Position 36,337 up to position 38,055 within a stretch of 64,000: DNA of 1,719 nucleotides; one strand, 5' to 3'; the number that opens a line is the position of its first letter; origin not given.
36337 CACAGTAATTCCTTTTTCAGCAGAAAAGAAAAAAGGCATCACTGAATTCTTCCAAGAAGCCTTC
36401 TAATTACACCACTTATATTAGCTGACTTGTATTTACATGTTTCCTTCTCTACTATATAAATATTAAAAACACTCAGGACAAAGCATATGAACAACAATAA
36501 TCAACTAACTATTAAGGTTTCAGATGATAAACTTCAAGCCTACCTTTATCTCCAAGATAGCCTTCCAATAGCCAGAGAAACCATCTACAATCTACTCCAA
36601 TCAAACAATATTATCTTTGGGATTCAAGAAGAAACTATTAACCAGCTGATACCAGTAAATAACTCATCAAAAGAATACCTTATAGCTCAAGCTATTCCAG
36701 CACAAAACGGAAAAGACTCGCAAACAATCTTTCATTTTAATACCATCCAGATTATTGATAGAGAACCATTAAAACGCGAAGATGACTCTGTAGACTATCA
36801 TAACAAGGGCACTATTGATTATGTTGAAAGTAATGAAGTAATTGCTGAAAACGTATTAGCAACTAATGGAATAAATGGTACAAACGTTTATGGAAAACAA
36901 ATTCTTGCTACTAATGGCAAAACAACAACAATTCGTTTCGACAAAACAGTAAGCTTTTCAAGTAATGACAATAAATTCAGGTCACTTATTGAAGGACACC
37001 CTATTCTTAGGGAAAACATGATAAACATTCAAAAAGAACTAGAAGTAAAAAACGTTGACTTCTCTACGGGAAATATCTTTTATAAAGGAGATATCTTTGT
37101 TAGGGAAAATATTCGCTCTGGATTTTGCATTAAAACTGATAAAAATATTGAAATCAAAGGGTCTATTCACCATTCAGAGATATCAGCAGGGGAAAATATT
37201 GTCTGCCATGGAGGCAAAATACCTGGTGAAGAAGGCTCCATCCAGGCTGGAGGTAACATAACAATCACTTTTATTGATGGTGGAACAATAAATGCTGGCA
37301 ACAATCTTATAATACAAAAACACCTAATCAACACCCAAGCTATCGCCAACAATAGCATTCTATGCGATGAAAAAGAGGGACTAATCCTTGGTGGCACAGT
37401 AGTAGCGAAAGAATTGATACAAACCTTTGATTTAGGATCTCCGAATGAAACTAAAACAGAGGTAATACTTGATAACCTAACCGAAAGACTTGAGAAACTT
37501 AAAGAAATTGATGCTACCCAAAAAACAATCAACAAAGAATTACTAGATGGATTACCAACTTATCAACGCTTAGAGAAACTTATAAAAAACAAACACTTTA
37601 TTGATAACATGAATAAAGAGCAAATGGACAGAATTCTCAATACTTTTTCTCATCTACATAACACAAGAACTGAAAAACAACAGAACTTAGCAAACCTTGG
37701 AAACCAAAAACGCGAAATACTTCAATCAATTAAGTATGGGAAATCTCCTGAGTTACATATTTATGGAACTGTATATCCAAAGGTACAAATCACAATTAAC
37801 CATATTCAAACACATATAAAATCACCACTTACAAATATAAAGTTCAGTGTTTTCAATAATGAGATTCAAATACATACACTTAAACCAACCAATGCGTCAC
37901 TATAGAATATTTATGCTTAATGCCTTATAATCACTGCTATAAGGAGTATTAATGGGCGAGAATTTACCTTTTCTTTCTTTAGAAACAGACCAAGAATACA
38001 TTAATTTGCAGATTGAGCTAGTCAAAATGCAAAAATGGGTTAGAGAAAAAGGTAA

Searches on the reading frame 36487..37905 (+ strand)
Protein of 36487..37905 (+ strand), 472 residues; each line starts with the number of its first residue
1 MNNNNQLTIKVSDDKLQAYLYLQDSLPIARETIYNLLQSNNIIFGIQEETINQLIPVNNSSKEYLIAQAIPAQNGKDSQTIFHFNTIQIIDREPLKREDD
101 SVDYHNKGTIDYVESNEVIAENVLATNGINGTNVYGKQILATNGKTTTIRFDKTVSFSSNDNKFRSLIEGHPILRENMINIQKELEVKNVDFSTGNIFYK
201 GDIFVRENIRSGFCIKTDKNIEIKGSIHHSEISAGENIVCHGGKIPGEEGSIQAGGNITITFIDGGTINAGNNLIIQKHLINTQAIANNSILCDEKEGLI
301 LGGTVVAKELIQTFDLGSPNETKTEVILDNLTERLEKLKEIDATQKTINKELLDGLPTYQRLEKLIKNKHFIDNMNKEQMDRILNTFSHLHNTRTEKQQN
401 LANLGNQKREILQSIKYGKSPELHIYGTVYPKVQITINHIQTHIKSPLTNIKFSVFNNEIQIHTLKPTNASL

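Call 10: search_protein_families(library=pfam, proteins=[window:36487-37905:+], max_evalue=0.00001)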
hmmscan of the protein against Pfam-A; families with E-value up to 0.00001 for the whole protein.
window:36487-37905:+ (472 aa): 2 families
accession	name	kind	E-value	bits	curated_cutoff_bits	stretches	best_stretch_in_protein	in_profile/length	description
PF03961.19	FapA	-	2.8e-49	168.6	31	1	184-460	2-272/272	Flagellar Assembly Protein A beta solenoid domain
PF20250.3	FapA_N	-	5.7e-37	127.2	27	1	8-177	2-178/178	Flagellar Assembly Protein A N-terminal region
